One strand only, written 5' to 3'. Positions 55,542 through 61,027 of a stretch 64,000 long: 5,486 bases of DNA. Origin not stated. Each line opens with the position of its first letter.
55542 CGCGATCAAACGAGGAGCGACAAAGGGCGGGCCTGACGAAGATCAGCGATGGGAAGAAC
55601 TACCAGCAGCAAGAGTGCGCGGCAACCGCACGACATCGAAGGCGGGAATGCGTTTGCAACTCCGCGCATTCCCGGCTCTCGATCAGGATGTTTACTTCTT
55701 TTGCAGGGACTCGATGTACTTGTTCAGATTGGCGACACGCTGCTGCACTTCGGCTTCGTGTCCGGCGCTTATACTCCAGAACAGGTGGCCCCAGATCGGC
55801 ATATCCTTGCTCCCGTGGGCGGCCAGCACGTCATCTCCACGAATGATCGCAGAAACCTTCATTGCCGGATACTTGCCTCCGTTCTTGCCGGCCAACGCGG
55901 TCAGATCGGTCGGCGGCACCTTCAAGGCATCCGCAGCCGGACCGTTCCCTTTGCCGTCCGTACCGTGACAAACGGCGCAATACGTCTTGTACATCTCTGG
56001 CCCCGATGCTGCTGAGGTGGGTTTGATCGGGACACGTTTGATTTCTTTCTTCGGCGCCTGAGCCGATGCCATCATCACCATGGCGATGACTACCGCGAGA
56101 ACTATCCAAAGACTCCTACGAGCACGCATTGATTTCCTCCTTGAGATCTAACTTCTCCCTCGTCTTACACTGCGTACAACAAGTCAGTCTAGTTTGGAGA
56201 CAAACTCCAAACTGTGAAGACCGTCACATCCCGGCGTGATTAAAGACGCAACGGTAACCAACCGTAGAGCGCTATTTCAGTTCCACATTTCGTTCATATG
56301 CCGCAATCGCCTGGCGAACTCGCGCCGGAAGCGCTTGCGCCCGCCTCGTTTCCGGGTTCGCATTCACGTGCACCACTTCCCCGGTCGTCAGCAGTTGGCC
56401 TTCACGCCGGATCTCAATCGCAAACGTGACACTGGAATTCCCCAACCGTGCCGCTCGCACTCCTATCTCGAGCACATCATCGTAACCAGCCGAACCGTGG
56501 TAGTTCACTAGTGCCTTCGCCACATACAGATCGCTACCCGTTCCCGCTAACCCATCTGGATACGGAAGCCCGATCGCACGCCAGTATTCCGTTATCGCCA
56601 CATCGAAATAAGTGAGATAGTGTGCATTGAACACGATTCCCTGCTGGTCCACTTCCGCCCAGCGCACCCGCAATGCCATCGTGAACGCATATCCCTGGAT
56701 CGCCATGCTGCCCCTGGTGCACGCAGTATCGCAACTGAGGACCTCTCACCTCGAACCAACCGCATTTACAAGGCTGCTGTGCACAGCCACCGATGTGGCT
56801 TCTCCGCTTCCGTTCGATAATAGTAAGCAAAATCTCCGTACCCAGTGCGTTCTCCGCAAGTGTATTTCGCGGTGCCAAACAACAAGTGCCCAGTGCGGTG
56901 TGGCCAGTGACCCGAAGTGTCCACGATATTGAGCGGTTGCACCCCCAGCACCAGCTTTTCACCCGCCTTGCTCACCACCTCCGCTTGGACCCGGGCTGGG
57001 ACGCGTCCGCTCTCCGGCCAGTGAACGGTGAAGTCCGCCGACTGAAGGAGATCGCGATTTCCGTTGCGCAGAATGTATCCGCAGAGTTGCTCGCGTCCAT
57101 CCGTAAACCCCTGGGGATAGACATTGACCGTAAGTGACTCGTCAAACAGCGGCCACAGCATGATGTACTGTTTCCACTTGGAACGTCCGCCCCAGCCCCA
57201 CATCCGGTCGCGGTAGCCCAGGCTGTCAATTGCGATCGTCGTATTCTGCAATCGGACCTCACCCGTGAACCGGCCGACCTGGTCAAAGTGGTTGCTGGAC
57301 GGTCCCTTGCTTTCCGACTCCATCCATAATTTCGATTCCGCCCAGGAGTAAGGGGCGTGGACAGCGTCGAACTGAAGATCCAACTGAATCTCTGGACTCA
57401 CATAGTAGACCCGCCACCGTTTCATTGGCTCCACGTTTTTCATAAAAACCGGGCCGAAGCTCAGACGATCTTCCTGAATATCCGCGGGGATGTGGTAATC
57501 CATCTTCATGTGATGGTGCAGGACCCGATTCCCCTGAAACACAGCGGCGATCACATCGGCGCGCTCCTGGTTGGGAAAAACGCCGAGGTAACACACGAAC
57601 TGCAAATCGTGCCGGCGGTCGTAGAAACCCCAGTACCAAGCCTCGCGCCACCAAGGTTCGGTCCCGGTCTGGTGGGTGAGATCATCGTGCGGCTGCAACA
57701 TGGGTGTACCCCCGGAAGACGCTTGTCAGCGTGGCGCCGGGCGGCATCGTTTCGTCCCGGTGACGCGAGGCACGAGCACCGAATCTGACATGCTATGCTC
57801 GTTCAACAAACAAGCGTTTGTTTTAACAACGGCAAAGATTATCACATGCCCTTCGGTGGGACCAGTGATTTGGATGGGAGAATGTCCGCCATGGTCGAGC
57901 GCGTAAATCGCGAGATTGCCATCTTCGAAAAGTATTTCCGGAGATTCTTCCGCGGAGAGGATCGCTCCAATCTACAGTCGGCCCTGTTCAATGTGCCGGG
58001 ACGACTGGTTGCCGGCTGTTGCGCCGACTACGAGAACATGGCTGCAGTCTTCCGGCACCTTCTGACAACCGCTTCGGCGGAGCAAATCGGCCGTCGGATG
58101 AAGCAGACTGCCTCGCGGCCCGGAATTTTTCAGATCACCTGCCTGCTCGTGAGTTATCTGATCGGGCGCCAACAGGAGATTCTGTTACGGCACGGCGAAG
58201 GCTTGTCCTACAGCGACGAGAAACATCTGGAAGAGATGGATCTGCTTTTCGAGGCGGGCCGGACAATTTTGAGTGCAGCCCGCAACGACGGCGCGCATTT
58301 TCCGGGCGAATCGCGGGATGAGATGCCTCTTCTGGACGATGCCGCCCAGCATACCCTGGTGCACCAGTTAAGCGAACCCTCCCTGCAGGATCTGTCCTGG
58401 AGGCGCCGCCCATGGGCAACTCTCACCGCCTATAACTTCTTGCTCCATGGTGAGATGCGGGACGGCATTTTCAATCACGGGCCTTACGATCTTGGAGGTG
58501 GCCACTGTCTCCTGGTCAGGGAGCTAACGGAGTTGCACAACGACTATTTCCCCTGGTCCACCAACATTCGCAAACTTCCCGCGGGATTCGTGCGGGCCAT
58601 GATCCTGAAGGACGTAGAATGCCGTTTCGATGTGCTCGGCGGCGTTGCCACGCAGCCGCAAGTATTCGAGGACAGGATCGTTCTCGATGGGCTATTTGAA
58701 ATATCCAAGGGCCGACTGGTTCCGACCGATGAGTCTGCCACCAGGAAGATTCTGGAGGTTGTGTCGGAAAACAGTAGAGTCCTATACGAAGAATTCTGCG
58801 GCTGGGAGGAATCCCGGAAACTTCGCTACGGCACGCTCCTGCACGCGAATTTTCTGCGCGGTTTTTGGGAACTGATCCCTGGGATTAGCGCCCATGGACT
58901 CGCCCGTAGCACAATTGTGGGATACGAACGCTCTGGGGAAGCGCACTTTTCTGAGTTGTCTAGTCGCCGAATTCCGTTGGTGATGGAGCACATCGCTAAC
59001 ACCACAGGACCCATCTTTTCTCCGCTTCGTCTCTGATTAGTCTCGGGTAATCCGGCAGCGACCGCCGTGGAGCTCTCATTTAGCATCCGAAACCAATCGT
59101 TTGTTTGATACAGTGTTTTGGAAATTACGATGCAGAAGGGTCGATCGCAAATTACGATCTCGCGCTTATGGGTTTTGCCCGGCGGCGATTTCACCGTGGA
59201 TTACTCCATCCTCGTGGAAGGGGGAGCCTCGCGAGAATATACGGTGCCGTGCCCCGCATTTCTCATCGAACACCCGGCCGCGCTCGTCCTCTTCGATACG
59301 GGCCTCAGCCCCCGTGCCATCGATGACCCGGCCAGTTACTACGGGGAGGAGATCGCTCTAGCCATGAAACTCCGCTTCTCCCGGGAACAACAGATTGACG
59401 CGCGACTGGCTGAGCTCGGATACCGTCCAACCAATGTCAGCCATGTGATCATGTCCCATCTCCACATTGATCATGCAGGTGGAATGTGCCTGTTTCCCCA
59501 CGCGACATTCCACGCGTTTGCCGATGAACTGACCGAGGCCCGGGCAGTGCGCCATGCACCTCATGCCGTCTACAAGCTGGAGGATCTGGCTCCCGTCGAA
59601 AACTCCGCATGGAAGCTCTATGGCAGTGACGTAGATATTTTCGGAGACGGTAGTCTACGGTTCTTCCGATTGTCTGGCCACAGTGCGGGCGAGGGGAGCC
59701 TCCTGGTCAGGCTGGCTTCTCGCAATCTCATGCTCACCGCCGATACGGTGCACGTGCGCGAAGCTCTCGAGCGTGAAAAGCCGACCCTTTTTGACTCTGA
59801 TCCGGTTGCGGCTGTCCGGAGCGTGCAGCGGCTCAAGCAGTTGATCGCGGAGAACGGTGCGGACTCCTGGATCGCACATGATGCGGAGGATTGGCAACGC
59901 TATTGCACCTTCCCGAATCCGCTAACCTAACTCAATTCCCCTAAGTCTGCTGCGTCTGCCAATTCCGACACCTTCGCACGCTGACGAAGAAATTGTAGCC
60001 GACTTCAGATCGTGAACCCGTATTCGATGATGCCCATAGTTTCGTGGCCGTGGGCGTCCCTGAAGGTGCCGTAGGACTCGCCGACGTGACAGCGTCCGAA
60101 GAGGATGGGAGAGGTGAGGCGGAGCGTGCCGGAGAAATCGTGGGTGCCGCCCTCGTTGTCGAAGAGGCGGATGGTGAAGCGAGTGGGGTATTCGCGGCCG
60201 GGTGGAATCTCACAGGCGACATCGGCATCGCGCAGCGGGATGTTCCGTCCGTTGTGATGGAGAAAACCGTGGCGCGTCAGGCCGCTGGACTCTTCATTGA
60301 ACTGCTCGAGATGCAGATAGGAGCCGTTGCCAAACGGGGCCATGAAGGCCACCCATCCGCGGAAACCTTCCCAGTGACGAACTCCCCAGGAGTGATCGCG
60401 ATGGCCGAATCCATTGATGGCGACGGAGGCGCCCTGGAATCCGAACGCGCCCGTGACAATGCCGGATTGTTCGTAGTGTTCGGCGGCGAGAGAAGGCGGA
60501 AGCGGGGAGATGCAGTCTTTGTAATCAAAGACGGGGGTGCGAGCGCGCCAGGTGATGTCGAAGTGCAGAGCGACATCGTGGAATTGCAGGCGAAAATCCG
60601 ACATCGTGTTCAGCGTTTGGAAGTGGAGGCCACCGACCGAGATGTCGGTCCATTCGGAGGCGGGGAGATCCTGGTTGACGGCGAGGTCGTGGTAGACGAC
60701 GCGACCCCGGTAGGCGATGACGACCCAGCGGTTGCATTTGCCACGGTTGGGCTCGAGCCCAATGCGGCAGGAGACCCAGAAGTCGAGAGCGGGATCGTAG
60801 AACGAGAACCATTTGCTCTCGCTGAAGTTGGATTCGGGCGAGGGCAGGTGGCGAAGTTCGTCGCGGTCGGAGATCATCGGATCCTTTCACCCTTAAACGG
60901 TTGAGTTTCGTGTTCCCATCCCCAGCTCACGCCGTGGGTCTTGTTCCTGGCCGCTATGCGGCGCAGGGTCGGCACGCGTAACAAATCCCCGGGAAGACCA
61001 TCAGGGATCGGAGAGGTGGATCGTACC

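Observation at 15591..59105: Nine copies of the palindrome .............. sit in front of the transcription units: a window-wide regulon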

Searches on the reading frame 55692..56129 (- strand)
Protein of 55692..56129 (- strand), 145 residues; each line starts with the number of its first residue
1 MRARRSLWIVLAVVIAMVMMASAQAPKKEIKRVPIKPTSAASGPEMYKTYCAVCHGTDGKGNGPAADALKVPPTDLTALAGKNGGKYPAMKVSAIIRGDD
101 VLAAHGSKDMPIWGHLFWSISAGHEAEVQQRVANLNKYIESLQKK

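Call 10: search_protein_families(library=pfam, proteins=[window:55692-56129:-], max_evalue=0.01)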
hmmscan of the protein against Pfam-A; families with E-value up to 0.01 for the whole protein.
window:55692-56129:- (145 aa): 2 families
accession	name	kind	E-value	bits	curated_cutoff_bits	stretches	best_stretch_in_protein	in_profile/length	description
PF13442.11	Cytochrome_CBB3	-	1.1e-06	29.3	27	1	40-90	3-51/68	Cytochrome C oxidase, cbb3-type, subunit III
PF00034.26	Cytochrom_C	-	1.6e-05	26.5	21.3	1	41-102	2-59/90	Cytochrome c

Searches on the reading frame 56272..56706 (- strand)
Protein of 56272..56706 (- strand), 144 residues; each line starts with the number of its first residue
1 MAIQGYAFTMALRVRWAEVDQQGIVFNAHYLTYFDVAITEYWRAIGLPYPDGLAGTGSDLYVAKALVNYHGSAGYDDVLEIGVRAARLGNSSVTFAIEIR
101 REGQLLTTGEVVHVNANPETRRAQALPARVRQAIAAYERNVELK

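Call 10: search_protein_families(library=pfam, proteins=[window:56272-56706:-], max_evalue=0.01)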
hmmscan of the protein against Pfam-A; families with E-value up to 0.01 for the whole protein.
window:56272-56706:- (144 aa): 2 families
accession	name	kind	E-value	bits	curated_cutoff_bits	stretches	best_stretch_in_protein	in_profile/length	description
PF03061.28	4HBT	-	6.7e-15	55.6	20.6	1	22-106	1-77/79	Thioesterase superfamily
PF13279.12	4HBT_2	-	6.2e-14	52.9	25.5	1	14-134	1-122/122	Thioesterase-like superfamily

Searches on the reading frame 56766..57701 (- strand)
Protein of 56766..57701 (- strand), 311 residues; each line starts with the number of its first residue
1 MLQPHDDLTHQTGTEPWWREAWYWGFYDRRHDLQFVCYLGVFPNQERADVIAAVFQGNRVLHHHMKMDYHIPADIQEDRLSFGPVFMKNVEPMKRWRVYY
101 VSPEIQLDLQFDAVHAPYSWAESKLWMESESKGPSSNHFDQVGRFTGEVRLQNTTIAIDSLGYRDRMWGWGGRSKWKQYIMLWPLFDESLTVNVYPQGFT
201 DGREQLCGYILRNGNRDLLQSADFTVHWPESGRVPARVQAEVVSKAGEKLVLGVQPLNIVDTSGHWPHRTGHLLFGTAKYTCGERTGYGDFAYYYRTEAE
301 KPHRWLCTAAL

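Call 10: search_protein_families(library=pfam, proteins=[window:56766-57701:-], max_evalue=0.01)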
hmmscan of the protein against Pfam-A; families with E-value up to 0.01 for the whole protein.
window:56766-57701:- (311 aa): 2 families
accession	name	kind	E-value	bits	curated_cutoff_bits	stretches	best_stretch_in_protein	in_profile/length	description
PF23212.2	DUF7064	-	2.5e-12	47.6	24.7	1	181-293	10-122/126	Domain of unknown function (DUF7064)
PF23213.1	DUF7065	-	1.5e-10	41.9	27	1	8-169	19-181/183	Domain of unknown function (DUF7065)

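Call 65: search_protein_families(library=ncbifam, proteins=[window:56766-57701:-], max_evalue=0.001)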
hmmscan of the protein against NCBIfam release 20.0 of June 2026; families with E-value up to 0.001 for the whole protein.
window:56766-57701:- (311 aa): 1 family
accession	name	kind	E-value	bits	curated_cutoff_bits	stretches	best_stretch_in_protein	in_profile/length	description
NF053593.1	Rv3169_fam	subfamily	9.3e-24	84.1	150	1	8-258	16-280/351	Rv3169 family protein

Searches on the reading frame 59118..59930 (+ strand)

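Call 10: search_protein_families(library=pfam, proteins=[window:59118-59930:+], max_evalue=0.01)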
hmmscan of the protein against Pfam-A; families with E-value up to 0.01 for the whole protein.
window:59118-59930:+ (270 aa): 2 families
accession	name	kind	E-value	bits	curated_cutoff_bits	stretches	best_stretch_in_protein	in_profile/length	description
PF00753.33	Lactamase_B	-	3.2e-16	60.3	22.7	1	43-242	4-187/196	Metallo-beta-lactamase superfamily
PF12706.13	Lactamase_B_2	-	0.00046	20.3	27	1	98-215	23-148/200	Beta-lactamase superfamily domain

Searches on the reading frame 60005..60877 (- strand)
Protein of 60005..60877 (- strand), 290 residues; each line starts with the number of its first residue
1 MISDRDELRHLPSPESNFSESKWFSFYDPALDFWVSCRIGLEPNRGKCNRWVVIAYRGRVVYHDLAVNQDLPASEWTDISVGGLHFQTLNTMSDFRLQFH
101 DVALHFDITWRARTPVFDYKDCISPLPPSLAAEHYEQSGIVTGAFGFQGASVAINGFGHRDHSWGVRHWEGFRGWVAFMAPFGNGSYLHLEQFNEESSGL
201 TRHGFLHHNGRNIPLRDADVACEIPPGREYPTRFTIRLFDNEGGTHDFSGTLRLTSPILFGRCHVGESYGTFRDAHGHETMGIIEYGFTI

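Call 10: search_protein_families(library=pfam, proteins=[window:60005-60877:-], max_evalue=0.01)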
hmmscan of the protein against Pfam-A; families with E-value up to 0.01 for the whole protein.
window:60005-60877:- (290 aa): 2 families
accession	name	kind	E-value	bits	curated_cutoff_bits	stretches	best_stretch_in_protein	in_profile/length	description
PF23213.1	DUF7065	-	3.8e-16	60.1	27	1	3-167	14-183/183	Domain of unknown function (DUF7065)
PF23212.2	DUF7064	-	1.7e-06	28.8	24.7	1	175-288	7-124/126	Domain of unknown function (DUF7064)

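Call 45: find_encoding_contigs(protein=window:60005-60877:-, flank=10000, max_places=2)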
Protein window:60005-60877:- (290 aa): 24 contigs read that carry it; 2 places shown.
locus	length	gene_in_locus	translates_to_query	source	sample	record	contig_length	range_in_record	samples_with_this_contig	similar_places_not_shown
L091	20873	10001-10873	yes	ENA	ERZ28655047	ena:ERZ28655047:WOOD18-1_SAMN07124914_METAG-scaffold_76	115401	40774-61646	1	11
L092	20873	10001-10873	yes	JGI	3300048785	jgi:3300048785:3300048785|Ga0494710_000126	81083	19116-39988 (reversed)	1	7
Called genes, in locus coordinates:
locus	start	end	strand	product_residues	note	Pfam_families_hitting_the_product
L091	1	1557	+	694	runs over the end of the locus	PF02538:Hydantoinase_B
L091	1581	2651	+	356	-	PF00296:Bac_luciferase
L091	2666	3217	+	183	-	-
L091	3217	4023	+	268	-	PF00106:adh_short, PF08659:KR, PF13561:adh_short_C2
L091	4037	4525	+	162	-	PF13577:SnoaL_4, PF13474:SnoaL_3, PF14534:DUF4440 (weak), PF12680:SnoaL_2 (weak)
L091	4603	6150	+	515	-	PF00501:AMP-binding, PF13193:AMP-binding_C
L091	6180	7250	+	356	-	PF00296:Bac_luciferase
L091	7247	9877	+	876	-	PF01326:PPDK_N, PF27448:Rph_4th, PF00391:PEP-utilizers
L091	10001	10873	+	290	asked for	PF23213:, PF23212:DUF7064 (weak)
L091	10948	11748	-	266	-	PF00753:Lactamase_B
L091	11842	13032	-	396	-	-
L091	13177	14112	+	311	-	PF23213:, PF23212:DUF7064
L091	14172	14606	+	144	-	PF13279:4HBT_2, PF03061:4HBT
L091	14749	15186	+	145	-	PF00034:Cytochrom_C (weak), PF13442:Cytochrome_CBB3 (weak)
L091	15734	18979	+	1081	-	PF13620:CarboxypepD_reg, PF13715:CarbopepD_reg_2 (weak), PF07715:Plug (faint), PF25183:OMP_b-brl_4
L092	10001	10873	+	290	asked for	PF23213:, PF23212:DUF7064 (weak)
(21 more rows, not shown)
